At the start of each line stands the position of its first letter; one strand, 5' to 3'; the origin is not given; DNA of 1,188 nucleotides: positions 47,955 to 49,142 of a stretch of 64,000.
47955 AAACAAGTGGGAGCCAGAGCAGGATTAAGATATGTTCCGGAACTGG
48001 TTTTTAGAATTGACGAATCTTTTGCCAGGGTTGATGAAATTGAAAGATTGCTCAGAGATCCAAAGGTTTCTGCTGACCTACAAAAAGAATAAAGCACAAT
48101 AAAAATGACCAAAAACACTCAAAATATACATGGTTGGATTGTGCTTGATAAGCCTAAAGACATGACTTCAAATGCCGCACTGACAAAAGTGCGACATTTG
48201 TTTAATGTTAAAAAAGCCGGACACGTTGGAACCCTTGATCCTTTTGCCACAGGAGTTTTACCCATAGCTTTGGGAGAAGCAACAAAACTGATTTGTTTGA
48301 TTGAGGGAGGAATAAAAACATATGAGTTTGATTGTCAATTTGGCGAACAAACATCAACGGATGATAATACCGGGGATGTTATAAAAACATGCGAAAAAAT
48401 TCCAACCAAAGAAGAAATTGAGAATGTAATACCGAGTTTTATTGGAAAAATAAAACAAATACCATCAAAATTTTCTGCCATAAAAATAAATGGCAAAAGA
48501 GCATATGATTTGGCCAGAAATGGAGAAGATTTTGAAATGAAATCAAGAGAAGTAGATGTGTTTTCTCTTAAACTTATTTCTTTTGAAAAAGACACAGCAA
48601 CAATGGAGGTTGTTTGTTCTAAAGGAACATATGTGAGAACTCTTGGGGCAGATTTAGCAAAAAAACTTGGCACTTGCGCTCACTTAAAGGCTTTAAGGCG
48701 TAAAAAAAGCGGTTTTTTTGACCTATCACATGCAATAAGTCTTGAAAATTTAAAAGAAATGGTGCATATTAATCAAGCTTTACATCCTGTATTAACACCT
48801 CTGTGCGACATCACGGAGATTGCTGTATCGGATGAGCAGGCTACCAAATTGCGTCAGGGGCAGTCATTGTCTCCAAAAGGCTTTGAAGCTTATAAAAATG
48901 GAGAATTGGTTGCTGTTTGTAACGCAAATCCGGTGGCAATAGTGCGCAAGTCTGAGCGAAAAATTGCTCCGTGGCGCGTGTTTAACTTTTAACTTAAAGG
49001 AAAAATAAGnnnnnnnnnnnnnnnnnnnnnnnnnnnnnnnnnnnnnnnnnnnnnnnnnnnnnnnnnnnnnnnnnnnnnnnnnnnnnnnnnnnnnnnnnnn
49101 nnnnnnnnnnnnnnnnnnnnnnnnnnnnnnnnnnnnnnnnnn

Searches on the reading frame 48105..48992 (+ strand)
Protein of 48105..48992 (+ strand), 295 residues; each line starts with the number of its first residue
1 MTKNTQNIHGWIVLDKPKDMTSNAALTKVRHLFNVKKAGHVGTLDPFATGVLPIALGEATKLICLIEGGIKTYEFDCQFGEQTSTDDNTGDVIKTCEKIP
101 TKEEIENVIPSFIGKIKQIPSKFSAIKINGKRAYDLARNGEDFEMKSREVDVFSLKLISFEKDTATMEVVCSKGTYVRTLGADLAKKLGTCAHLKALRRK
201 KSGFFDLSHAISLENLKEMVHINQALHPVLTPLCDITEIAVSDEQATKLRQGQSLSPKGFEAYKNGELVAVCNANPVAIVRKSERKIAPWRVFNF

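Call 39: search_protein_families(library=ncbifam, proteins=[window:48105-48992:+], max_evalue=1e-10)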
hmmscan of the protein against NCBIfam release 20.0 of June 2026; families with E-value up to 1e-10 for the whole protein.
window:48105-48992:+ (295 aa): 3 families
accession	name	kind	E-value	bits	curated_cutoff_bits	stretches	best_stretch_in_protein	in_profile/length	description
TIGR00431.1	TruB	equivalog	6.6e-75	251.4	151.45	1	9-216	2-210/210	tRNA pseudouridine(55) synthase TruB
NF003280.0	PRK04270.1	equivalog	6.5e-38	130.3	242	1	4-274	26-276/323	RNA-guided pseudouridylation complex pseudouridine synthase subunit Cbf5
TIGR00425.1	CBF5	equivalog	3.6e-30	105.2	238.15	1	9-220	34-211/322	RNA-guided pseudouridylation complex pseudouridine synthase subunit Cbf5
